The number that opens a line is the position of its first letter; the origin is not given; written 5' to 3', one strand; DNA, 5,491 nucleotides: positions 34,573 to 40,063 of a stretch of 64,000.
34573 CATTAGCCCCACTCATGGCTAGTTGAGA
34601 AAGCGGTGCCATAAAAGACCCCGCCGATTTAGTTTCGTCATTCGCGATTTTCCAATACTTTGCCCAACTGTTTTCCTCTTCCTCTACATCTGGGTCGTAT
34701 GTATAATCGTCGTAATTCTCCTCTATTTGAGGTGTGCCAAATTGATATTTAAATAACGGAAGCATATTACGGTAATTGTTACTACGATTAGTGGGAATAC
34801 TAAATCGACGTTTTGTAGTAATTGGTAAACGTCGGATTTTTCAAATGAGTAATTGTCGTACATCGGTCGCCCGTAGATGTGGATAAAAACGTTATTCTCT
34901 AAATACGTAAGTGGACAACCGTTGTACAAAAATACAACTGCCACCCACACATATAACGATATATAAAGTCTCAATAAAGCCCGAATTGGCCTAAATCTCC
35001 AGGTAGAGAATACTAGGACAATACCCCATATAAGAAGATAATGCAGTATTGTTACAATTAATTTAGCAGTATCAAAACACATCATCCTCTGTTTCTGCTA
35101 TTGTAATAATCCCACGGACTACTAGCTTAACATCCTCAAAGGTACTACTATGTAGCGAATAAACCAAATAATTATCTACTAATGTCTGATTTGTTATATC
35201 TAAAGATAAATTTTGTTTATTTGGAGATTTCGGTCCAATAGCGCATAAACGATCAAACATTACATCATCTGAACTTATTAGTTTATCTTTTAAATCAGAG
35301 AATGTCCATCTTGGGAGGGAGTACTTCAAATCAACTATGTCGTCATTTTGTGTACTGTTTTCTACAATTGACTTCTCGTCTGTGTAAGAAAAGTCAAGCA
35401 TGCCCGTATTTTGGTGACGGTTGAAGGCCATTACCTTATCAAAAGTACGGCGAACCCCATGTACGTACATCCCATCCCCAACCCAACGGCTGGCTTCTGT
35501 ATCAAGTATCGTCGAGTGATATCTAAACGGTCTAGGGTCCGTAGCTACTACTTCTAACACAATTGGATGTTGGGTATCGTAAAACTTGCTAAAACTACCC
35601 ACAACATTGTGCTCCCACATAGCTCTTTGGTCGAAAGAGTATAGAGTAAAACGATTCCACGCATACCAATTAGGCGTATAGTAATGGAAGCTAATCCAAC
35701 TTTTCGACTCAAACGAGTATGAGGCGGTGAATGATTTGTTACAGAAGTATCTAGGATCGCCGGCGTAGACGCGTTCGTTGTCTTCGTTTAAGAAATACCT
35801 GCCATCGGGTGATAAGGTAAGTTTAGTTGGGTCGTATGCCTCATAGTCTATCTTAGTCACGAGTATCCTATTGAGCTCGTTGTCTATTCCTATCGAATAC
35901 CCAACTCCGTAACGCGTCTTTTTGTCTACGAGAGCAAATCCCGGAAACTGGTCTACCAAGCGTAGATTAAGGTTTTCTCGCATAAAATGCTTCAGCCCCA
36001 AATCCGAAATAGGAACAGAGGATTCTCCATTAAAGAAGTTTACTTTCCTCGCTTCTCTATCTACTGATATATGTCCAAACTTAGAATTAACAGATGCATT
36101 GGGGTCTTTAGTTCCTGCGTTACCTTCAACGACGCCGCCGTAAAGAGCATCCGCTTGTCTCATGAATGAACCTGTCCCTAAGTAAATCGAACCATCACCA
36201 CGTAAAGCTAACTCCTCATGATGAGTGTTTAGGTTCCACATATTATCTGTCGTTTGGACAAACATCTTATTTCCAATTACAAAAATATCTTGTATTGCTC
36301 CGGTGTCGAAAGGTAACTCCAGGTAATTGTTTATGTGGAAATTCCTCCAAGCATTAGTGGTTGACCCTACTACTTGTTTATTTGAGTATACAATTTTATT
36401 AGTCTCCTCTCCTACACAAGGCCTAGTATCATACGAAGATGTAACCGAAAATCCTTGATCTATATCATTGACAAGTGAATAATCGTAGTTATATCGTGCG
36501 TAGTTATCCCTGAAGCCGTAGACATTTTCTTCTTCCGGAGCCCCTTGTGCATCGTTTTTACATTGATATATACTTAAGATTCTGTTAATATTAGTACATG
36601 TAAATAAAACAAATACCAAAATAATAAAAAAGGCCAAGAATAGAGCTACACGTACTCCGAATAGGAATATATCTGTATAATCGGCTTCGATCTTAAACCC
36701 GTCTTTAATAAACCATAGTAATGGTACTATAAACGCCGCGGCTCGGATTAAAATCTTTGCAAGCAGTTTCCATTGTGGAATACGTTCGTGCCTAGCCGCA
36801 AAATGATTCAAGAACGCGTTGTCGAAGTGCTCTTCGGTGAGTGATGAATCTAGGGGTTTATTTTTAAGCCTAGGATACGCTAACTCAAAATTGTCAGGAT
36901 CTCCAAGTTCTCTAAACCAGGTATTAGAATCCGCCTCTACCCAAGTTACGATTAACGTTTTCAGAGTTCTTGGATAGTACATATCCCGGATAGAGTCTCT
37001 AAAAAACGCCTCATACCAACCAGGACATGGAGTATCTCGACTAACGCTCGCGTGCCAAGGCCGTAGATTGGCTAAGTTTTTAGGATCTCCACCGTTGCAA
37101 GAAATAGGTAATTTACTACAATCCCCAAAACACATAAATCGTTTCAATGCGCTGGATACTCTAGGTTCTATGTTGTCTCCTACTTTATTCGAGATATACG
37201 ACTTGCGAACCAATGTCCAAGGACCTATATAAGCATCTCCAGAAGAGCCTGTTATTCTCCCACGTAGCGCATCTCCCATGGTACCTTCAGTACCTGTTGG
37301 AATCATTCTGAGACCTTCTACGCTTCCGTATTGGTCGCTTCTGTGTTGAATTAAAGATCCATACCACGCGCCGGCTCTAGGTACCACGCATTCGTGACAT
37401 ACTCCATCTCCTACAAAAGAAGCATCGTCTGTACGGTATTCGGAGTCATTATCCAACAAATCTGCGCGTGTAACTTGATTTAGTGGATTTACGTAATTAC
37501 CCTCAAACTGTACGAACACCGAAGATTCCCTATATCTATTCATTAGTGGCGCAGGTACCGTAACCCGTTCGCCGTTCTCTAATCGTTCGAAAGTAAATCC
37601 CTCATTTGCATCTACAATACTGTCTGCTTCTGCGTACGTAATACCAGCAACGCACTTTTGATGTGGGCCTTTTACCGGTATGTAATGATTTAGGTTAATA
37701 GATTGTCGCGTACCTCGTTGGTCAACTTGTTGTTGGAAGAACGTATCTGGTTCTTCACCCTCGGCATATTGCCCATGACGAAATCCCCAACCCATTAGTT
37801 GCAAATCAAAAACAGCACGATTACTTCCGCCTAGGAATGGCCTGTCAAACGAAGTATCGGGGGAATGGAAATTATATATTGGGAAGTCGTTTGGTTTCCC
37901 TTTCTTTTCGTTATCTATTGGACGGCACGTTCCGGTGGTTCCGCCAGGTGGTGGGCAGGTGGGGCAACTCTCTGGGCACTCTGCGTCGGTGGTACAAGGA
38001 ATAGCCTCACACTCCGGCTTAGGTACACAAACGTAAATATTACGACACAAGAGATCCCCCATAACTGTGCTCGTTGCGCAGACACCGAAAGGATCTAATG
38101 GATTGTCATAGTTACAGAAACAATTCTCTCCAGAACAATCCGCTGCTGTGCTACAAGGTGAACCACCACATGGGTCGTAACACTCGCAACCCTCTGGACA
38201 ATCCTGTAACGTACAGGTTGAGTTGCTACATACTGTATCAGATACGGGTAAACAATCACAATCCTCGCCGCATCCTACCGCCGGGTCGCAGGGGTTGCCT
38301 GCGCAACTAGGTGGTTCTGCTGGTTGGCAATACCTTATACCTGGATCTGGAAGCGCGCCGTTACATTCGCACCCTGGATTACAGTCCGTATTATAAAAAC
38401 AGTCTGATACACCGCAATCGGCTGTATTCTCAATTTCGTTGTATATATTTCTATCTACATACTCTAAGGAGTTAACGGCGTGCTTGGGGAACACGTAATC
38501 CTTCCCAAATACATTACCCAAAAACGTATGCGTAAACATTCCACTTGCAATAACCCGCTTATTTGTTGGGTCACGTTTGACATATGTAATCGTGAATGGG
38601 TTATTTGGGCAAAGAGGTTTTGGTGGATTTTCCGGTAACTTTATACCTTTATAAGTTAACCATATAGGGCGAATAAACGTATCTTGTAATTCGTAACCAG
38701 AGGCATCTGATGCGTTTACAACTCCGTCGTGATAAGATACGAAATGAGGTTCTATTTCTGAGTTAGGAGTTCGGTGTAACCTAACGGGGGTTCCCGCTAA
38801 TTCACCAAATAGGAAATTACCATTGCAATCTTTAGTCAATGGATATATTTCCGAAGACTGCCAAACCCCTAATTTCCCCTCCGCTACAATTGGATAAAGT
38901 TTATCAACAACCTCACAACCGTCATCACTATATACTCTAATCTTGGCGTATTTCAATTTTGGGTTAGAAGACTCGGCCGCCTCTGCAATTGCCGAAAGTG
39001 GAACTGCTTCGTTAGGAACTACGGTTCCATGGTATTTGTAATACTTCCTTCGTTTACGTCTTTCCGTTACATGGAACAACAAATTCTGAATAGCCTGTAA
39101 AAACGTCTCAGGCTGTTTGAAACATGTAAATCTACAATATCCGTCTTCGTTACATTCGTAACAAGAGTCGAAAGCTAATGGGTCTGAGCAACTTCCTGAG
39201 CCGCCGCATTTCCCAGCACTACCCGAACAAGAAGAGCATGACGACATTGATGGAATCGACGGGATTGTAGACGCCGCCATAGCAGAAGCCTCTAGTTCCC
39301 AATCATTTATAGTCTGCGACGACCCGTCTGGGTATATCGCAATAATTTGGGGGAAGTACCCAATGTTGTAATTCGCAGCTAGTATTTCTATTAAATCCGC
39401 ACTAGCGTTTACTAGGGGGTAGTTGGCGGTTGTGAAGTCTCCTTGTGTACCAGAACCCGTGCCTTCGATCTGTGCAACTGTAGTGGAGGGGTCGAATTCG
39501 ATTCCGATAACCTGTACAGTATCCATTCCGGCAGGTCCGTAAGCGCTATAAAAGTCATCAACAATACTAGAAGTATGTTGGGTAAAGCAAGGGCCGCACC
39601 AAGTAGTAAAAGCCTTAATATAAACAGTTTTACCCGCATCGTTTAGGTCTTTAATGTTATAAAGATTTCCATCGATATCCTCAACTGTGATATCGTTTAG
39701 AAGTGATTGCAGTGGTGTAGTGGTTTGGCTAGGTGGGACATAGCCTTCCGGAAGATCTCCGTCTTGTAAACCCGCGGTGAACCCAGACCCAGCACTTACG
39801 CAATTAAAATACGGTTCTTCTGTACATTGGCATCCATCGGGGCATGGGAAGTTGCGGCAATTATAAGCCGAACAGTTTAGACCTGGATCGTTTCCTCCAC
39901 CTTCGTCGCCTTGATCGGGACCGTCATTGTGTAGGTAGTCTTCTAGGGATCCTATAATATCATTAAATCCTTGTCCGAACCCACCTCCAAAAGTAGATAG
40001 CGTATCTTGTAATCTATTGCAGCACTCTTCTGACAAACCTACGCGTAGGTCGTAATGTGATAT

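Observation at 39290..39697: TlpA/thioredoxin-like WCGPC domain embedded in a 2160-aa cysteine-rich virion protein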

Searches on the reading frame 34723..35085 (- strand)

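Call 42: search_protein_families(library=pfam, proteins=[window:34723-35085:-], max_evalue=0.01)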
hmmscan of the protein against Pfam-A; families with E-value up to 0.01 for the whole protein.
window:34723-35085:- (120 aa): 1 family
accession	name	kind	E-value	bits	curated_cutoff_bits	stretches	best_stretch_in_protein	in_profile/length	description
PF10861.13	DUF2784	-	0.0016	18.9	29.7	1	10-108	6-101/109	Protein of Unknown function (DUF2784)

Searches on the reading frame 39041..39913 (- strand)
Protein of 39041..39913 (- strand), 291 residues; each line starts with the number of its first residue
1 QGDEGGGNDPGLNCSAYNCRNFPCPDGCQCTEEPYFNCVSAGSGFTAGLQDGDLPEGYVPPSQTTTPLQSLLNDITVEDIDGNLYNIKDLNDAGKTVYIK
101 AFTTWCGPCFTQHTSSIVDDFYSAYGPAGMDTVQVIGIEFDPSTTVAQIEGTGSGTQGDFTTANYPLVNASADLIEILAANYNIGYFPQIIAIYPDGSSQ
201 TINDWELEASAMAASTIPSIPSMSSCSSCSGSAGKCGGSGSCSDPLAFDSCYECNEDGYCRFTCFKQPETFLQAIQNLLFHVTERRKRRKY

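Call 80: predict_structure(alignment_id=A3)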
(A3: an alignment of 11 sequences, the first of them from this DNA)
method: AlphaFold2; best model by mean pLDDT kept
length: 291 residues; sequences in the alignment: 11
mean_pLDDT: 64.2   pTM: 0.50
mean pLDDT of the five models: 64.2, 63.0, 62.5, 58.6, 49.6
residues with pLDDT >= 90: 21; 70-90: 107; 50-70: 92; < 50: 71
segments of 3 or more residues with pLDDT < 50: 1-12, 42-70, 215-241
pLDDT, mean of each block of 10 residues (from residue 1): 28 65 66 73 37 39 39 79 89 84 66 67 80 87 82 68 85 82 74 81 78 49 34 39 55 55 58 63 61 39
secondary structure, 60 per line:
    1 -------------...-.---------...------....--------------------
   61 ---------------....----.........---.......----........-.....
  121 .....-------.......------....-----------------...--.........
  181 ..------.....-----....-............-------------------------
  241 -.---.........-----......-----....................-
elements in order: E28-30 E37-40 E76-79 E84-86 H87-92 E96-102 H107-114 H116-125 E133-139 H146-149 E167-169 H172-182 E189-193 E199-202 H204-215 E250-254 E260-265 H271-290
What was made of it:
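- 39800..39874 (-): Upstream six-Cys knot, aa 561-585 (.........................). AF2 pLDDT is about 65-73 (call 80).
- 39704..39790 (-): Linker 1, aa 589-617, G/S/P-rich, predicted flexible. pLDDT below 50 in the AF2 model of aa 548-838 (call 80)
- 39191..39271 (-): Linker 2, aa 762-788, S/G/P-rich and studded with Cys, predicted flexible. pLDDT below 50 (call 80)
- The flanking linkers have pLDDT below 50 (call 80).
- Tried and rejected: AF2 model of the larger segment, aa 548-838 (call 80).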
